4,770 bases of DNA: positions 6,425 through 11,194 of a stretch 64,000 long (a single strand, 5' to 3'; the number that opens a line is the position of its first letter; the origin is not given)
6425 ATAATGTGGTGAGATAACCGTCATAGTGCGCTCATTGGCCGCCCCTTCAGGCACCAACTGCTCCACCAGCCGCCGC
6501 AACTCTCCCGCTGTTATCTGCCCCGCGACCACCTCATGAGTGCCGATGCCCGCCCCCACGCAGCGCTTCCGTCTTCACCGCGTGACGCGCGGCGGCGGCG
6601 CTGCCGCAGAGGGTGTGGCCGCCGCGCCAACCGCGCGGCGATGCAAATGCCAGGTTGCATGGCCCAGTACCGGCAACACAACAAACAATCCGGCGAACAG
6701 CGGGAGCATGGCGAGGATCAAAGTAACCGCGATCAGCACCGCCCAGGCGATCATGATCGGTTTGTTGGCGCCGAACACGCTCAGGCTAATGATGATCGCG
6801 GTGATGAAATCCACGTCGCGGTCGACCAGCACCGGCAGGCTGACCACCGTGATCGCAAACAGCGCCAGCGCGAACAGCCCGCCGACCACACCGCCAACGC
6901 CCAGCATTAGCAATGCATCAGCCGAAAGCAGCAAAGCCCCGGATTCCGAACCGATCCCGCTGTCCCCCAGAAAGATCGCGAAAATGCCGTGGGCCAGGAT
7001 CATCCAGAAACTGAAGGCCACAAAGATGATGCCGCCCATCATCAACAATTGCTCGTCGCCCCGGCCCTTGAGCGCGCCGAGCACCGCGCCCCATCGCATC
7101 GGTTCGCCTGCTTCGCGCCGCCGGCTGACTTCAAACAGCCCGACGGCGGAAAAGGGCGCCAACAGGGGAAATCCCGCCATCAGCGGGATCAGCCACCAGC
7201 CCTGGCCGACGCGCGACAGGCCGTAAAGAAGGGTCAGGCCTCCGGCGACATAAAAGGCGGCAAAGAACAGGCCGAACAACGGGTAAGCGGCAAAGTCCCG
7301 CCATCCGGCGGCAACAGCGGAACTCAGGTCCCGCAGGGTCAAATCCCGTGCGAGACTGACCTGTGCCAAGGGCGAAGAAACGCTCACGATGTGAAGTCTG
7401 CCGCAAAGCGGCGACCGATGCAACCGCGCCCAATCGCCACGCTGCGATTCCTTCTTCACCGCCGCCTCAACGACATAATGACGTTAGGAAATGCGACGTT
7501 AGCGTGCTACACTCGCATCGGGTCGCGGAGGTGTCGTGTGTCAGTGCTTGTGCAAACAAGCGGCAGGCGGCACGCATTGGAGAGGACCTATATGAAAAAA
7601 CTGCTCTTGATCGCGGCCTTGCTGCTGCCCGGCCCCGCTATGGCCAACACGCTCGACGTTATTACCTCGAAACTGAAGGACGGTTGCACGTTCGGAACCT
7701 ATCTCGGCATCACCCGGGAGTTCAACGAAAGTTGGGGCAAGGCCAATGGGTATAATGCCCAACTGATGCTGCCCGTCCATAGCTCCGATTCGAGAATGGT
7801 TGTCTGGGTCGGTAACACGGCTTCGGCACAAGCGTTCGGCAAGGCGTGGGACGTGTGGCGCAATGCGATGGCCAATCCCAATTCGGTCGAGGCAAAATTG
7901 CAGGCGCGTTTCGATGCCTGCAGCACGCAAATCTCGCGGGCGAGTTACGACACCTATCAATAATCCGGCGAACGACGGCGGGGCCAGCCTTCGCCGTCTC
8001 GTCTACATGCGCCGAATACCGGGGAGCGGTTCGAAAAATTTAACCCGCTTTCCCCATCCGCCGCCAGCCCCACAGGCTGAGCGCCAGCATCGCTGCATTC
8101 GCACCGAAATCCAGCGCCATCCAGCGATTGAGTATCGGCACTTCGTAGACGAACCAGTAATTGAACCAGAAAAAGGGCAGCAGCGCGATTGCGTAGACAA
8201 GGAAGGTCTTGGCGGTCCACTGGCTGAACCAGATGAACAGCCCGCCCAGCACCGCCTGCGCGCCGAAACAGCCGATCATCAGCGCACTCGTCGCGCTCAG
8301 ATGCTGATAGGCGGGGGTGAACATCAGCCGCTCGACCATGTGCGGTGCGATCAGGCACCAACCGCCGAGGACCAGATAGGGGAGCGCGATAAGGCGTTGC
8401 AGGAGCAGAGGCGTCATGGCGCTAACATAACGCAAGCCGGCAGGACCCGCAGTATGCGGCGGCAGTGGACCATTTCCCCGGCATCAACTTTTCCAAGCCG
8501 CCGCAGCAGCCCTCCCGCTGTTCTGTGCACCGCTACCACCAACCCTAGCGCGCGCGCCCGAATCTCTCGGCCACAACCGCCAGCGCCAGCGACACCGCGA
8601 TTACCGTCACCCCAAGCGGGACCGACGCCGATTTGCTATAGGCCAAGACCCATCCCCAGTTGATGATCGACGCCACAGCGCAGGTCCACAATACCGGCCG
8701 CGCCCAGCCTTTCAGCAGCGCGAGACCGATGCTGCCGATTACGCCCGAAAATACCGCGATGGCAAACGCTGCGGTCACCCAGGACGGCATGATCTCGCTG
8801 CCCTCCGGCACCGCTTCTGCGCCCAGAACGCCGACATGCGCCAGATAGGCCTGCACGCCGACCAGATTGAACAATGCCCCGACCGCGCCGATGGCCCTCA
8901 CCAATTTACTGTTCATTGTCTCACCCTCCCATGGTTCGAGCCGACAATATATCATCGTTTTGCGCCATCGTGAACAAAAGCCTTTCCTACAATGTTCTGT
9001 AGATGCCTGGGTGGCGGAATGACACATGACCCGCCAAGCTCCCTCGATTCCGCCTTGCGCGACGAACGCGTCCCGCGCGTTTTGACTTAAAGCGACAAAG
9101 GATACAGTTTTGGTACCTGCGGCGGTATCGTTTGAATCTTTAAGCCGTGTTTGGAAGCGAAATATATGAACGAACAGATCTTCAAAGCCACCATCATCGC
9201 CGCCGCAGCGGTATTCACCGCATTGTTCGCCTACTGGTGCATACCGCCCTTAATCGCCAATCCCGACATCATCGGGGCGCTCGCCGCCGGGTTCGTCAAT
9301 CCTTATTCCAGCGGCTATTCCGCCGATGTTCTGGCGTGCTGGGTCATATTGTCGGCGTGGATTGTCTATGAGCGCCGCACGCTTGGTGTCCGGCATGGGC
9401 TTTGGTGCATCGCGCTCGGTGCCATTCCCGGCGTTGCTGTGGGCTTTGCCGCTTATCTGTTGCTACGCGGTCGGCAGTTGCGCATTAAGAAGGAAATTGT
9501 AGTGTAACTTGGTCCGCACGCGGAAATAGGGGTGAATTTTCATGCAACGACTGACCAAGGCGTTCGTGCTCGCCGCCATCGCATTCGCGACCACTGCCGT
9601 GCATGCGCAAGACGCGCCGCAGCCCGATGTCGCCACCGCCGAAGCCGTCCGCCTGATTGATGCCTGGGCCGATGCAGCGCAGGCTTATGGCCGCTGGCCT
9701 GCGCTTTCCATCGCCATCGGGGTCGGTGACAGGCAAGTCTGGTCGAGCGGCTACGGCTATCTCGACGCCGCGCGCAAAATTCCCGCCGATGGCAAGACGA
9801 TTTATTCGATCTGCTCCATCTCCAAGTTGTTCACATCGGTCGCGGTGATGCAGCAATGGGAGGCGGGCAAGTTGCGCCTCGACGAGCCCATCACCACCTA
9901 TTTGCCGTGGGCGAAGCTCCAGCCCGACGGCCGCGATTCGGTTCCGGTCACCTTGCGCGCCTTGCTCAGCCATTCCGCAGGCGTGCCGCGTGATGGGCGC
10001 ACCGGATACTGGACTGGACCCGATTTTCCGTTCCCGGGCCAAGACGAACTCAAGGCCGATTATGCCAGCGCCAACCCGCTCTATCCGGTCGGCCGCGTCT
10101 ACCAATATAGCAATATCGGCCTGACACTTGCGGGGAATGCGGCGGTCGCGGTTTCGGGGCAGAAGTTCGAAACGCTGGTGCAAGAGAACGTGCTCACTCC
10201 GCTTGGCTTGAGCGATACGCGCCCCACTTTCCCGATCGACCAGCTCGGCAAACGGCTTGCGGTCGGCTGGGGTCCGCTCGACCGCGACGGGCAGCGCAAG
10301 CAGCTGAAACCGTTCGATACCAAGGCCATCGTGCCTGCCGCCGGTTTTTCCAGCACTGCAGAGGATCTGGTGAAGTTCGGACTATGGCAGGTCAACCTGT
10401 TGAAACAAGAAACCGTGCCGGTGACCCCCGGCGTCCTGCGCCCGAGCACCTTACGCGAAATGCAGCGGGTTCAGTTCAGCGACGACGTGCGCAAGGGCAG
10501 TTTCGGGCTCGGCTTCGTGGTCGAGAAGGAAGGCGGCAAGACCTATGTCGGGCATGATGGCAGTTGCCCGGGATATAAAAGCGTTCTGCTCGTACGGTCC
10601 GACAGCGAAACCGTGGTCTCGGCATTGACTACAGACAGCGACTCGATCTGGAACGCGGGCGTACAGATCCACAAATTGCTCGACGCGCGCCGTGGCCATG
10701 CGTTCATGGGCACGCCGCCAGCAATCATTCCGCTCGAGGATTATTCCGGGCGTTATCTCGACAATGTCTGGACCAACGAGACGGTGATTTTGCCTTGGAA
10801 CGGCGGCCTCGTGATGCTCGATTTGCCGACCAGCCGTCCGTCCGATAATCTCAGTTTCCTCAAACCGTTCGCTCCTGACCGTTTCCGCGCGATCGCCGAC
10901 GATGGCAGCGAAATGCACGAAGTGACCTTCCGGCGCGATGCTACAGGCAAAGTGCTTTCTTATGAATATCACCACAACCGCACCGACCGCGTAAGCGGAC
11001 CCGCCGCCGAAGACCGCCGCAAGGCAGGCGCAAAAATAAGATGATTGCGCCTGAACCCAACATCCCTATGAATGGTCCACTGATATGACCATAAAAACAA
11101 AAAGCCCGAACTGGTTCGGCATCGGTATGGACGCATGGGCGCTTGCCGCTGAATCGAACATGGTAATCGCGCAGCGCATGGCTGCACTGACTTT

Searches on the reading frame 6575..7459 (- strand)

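Call 57: search_protein_families(library=padloc, proteins=[window:6575-7459:-], max_evalue=0.01)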
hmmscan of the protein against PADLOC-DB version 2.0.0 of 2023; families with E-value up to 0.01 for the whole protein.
window:6575-7459:- (294 aa): 0 families

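Call 58: search_protein_families(library=pfam, proteins=[window:6575-7459:-], max_evalue=0.01)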
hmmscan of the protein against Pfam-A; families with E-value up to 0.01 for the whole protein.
window:6575-7459:- (294 aa): 1 family
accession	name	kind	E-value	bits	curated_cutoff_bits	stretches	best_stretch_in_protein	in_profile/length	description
PF09955.14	DUF2189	-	1.8e-31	109.4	26.2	1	90-213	1-126/126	Predicted integral membrane protein (DUF2189)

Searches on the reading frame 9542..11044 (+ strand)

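Call 58: search_protein_families(library=pfam, proteins=[window:9542-11044:+], max_evalue=0.01)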
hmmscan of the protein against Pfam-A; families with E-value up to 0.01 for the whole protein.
window:9542-11044:+ (500 aa): 3 families
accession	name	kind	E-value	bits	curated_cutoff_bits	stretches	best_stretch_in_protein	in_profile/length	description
PF00144.29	Beta-lactamase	-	5.2e-62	210.4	27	1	40-375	2-320/329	Beta-lactamase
PF13354.11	Beta-lactamase2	-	0.0022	17.8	22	1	83-118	16-51/214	Beta-lactamase enzyme family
PF11954.13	DUF3471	-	0.0064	17.3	29.3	0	397-477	11-89/103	Domain of unknown function (DUF3471)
